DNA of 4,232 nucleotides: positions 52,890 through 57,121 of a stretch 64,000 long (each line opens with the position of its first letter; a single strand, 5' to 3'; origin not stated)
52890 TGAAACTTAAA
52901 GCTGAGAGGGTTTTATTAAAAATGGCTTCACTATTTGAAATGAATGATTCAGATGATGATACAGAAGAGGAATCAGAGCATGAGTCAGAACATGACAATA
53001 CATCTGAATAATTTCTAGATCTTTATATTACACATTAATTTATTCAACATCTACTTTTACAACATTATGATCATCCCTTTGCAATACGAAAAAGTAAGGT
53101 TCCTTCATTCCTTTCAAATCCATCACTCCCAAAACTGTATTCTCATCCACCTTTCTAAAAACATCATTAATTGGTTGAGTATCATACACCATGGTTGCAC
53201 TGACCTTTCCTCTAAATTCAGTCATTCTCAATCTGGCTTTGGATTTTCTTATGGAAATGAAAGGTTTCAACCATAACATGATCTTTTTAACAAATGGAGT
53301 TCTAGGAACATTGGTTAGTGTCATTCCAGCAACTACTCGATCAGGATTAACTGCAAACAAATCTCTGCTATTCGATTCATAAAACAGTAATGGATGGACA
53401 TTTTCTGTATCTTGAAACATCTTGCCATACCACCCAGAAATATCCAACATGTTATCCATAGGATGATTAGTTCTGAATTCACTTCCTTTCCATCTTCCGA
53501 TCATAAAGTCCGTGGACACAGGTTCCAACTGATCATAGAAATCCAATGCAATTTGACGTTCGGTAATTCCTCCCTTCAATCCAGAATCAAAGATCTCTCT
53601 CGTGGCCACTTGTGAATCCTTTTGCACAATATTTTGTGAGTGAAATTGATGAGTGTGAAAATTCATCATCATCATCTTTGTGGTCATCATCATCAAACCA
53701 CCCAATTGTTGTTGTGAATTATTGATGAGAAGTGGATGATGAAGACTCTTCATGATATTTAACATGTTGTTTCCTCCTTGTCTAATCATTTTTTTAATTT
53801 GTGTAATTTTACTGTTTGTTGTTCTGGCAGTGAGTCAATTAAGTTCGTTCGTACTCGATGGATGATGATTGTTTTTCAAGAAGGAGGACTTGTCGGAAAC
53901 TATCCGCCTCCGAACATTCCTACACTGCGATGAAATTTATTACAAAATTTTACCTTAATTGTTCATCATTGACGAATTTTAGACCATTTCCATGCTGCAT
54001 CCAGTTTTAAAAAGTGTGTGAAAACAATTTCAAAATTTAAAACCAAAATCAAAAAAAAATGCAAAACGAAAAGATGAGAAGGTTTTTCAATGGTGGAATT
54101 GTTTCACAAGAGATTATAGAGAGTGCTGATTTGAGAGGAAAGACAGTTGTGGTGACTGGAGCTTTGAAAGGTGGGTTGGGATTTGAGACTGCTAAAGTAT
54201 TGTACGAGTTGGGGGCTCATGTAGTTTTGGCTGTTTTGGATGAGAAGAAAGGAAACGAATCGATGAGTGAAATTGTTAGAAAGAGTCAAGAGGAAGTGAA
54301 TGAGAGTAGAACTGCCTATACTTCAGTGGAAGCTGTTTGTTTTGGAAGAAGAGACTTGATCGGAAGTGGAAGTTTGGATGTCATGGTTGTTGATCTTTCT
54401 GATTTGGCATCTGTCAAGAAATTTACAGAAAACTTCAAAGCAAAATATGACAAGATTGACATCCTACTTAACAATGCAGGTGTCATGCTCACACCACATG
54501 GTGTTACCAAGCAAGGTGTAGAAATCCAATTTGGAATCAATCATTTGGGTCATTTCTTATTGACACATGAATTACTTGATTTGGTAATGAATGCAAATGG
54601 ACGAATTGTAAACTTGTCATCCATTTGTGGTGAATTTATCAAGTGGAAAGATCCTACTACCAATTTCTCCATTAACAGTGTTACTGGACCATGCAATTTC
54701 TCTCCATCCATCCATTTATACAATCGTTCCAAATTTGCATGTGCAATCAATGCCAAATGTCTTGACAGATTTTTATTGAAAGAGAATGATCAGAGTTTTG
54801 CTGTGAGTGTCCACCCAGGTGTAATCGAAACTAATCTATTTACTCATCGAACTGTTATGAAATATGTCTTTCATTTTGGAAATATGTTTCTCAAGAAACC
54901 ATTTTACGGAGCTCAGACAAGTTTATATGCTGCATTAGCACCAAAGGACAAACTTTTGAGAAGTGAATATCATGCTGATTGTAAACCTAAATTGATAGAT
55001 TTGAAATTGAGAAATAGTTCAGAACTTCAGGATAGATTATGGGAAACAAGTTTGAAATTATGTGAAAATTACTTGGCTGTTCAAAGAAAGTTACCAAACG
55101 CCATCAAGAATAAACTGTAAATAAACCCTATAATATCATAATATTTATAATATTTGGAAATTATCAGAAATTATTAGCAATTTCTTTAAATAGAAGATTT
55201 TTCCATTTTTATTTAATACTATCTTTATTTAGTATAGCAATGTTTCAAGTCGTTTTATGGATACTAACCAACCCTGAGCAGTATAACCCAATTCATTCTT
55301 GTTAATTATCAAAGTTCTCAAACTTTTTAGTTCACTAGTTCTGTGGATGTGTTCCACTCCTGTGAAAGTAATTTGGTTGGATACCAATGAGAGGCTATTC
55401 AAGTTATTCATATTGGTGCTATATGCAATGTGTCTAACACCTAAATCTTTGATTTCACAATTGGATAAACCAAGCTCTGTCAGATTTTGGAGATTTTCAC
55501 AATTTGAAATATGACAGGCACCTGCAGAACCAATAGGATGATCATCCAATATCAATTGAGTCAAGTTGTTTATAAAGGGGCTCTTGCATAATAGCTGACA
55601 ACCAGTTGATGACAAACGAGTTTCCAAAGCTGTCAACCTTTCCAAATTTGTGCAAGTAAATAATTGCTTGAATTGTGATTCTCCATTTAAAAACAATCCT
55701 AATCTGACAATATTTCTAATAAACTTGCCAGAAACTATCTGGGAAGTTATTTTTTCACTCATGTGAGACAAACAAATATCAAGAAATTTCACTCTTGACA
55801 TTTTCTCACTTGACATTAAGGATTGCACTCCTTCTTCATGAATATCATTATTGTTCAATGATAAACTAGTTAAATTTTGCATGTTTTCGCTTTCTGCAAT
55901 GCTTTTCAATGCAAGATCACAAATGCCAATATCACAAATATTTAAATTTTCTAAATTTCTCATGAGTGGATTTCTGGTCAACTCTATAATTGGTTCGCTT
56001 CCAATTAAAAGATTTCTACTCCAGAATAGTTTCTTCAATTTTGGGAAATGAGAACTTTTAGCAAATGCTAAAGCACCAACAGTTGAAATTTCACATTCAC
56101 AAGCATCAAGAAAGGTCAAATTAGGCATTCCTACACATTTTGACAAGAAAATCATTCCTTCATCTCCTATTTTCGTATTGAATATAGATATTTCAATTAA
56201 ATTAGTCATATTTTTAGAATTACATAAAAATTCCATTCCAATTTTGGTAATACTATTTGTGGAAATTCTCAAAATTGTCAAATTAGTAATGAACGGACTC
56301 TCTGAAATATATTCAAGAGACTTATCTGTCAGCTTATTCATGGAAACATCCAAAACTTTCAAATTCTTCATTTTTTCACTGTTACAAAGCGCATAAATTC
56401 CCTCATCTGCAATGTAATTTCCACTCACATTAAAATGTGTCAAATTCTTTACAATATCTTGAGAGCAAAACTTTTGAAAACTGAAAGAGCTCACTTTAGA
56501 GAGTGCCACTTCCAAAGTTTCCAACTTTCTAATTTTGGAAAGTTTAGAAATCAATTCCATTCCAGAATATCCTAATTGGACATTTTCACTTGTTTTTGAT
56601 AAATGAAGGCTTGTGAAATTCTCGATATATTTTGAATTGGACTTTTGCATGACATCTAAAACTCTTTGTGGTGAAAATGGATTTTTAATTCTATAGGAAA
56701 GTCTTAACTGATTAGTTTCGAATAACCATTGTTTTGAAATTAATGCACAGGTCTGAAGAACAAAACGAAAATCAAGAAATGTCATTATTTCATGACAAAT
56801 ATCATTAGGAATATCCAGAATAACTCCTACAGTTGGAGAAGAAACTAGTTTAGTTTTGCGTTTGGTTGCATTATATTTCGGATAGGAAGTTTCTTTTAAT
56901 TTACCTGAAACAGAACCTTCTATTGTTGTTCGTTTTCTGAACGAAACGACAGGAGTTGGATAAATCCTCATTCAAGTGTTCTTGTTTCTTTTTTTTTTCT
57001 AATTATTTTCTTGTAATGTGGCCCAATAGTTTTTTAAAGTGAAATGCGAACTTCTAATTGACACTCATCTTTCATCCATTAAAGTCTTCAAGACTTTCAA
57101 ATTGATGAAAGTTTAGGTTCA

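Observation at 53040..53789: GXWXG/DUF4334 gene: a bacterial/fungal-type family and candidate horizontal acquisition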

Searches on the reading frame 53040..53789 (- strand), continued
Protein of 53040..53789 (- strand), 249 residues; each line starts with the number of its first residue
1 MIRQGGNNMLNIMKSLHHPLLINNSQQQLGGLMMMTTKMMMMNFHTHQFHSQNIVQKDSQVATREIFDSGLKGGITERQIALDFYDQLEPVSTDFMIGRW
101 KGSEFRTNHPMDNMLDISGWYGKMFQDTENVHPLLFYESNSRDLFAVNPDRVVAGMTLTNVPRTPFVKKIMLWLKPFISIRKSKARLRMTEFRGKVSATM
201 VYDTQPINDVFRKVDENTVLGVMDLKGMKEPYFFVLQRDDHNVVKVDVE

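Call 65: find_encoding_contigs(protein=P0001, flank=3000, max_places=4)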
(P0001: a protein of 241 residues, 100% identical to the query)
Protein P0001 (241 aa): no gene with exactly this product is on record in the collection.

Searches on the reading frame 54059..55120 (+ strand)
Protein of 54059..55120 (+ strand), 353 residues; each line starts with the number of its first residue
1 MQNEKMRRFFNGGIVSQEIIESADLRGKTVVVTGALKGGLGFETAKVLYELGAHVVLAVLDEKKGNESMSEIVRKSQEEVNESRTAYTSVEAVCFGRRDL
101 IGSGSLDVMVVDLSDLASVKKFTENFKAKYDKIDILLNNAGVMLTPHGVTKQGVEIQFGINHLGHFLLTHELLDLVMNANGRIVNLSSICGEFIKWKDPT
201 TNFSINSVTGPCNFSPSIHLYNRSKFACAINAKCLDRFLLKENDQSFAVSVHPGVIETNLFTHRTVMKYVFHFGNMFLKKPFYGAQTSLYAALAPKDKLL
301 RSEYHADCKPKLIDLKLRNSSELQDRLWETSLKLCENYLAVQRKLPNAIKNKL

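Call 3: search_protein_families(library=pfam, proteins=[window:54059-55120:+], max_evalue=0.01)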
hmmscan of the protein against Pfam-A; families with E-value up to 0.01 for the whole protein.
window:54059-55120:+ (353 aa): 3 families
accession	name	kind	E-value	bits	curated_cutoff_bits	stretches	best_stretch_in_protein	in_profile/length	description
PF00106.31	adh_short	-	1e-22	81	26.6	2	105-192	50-140/195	short chain dehydrogenase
PF13561.12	adh_short_C2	-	5.4e-19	69.1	27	2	104-193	43-135/236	Enoyl-(Acyl carrier protein) reductase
PF08659.16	KR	-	0.0053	17.1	22.6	0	29-143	2-92/180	KR domain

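Call 51: find_homologous_proteins(query=window:54059-55120:+, max_evalue=1e-10)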
Query window:54059-55120:+ (353 aa): 3955 proteins with E <= 1e-10 among 8000 candidates; the best 120 are listed.
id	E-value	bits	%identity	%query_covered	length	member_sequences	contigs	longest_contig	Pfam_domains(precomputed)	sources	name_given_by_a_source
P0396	9.3e-232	786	99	100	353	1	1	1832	PF13561.13,PF00106.32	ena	-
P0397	1.7e-205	700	93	99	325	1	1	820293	PF13561.13,PF00106.32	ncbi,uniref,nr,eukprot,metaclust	ncbi:predicted protein [Naegleria gruberi]|uniref:Predicted protein n=1 Tax=Naegleria gruberi TaxID=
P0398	1.0e-130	454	59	100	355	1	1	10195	PF13561.13,PF00106.32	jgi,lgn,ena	-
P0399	4.5e-117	409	72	74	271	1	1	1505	PF13561.13,PF00106.32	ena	-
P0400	5.5e-72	261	46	94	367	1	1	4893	PF13561.13,PF00106.32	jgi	-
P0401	1.3e-66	243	41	94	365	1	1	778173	PF08659.17,PF13561.13,PF00106.32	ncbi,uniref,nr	ncbi:hypothetical protein C9374_013360 [Naegleria lovaniensis]|uniref:Uncharacterized protein n=1 Ta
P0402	4.1e-57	212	42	87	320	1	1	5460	PF13561.13,PF00106.32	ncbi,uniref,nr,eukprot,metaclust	ncbi:predicted protein [Naegleria gruberi]|uniref:Predicted protein n=1 Tax=Naegleria gruberi TaxID=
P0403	3.3e-51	193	35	95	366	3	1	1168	PF08659.17,PF13561.13,PF00106.32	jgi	-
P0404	4.8e-48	182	39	94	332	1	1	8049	PF08659.17,PF16363.12,PF13561.13,PF00106.32,PF01370.28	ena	-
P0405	7.2e-48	182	41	71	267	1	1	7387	PF13561.13,PF00106.32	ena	-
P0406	1.8e-46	177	38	92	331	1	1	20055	PF08659.17,PF16363.12,PF13561.13,PF00106.32,PF01370.28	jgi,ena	-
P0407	1.0e-41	161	34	93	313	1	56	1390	PF08659.17,PF13561.13,PF00106.32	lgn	-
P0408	3.5e-41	160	34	93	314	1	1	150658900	PF08659.17,PF13561.13,PF00106.32,PF01370.28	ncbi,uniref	ncbi:hypothetical protein RND81_05G090100 [Saponaria officinalis]|uniref:Short-chain dehydrogenase T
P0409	5.5e-41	159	36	95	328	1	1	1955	PF08659.17,PF13561.13,PF00106.32,PF01370.28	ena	-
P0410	4.1e-40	156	36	93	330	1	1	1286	PF08659.17,PF13561.13,PF00106.32,PF01370.28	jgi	-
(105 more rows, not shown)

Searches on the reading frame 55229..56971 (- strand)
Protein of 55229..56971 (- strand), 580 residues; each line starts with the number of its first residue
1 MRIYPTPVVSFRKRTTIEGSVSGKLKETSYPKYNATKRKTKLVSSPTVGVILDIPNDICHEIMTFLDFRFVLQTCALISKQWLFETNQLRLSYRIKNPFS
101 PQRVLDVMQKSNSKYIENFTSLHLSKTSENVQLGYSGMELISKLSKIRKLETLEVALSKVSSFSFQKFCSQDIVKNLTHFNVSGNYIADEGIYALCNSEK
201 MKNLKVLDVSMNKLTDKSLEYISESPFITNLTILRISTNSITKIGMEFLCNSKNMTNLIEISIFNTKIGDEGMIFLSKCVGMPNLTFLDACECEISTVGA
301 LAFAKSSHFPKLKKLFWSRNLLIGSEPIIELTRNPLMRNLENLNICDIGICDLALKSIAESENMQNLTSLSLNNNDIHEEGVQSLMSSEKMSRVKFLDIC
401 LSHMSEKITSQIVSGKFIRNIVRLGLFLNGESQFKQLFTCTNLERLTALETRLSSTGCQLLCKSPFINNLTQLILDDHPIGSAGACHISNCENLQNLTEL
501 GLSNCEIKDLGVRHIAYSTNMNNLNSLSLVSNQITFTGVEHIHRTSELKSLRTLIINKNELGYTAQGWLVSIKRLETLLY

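Call 3: search_protein_families(library=pfam, proteins=[window:55229-56971:-], max_evalue=0.01)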
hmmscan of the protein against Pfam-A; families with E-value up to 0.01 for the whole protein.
window:55229-56971:- (580 aa): 6 families
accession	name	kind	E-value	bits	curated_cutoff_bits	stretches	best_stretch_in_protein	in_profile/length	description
PF13516.12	LRR_6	-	1.3e-21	75.3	23.4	2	176-196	4-24/24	Leucine Rich repeat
PF12799.13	LRR_4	-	1.1e-18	67.2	27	2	175-216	1-38/44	Leucine Rich repeats (2 copies)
PF13855.12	LRR_8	-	7.5e-07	29.3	27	0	523-578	2-54/61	Leucine rich repeat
PF00560.39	LRR_1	-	4.1e-06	26.3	20.6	0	203-222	1-20/23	Leucine Rich Repeat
PF12937.12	F-box-like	-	0.0043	17.2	24.3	1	51-83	1-32/47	F-box-like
PF00646.38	F-box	-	0.0049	17.2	20.5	1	51-82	1-31/43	F-box domain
